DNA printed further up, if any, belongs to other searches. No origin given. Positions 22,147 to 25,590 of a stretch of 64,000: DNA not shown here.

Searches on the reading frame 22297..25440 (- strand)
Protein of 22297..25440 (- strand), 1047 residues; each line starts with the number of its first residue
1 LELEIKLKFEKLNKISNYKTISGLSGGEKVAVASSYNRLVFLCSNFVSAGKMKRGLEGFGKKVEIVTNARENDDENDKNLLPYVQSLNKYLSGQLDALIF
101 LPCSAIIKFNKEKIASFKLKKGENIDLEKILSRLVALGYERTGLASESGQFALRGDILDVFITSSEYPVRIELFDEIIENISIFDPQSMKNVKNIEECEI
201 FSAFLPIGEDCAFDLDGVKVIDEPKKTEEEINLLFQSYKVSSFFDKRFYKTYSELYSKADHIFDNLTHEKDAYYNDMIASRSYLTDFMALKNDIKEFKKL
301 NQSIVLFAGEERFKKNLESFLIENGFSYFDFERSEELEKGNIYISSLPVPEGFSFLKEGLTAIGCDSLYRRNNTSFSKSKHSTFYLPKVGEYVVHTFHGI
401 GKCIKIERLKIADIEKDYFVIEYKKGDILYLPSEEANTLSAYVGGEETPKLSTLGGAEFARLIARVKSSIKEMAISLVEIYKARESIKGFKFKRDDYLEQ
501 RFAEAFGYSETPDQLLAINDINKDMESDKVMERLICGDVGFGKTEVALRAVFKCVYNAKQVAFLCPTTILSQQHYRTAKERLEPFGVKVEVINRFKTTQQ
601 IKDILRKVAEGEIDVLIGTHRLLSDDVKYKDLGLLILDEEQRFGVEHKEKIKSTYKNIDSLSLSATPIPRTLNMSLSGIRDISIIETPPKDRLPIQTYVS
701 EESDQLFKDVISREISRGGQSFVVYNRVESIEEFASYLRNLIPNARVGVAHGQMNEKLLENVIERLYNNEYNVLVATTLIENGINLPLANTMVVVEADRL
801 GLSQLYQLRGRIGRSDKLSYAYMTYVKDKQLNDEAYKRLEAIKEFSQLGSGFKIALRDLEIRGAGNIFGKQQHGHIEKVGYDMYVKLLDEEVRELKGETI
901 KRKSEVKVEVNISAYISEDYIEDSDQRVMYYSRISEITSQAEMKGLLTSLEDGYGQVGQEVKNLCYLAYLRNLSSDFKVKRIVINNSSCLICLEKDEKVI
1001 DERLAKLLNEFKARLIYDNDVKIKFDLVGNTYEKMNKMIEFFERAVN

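Call 39: search_protein_families(library=pfam, proteins=[window:22297-25440:-])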
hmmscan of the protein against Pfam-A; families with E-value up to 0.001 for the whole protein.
window:22297-25440:- (1047 aa): 7 families
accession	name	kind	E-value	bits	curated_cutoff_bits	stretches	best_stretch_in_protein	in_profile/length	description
PF00270.35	DEAD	-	2.7e-25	89.5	26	1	511-672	1-164/167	DEAD/DEAH box helicase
PF17757.6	UvrB_inter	-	4.2e-25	88.1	22.9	1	118-203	2-88/91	UvrB interaction domain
PF00271.37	Helicase_C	-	7.5e-21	74.9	23.5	1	709-815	8-109/110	Helicase conserved C-terminal domain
PF03461.20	TRCF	-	2e-20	73.4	25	1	911-999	2-90/95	TRCF domain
PF02559.22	CarD_TRCF_RID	-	3.3e-14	53.2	23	1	388-443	2-57/57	CarD-like/TRCF RID domain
PF04851.21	ResIII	-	7.3e-09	36.2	22.5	1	512-667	6-162/164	Type III restriction enzyme, res subunit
PF22590.2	Cas3-like_C_2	-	0.00016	22.3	27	0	718-816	2-105/106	CRISPR-associated nuclease/helicase Cas3, C-terminal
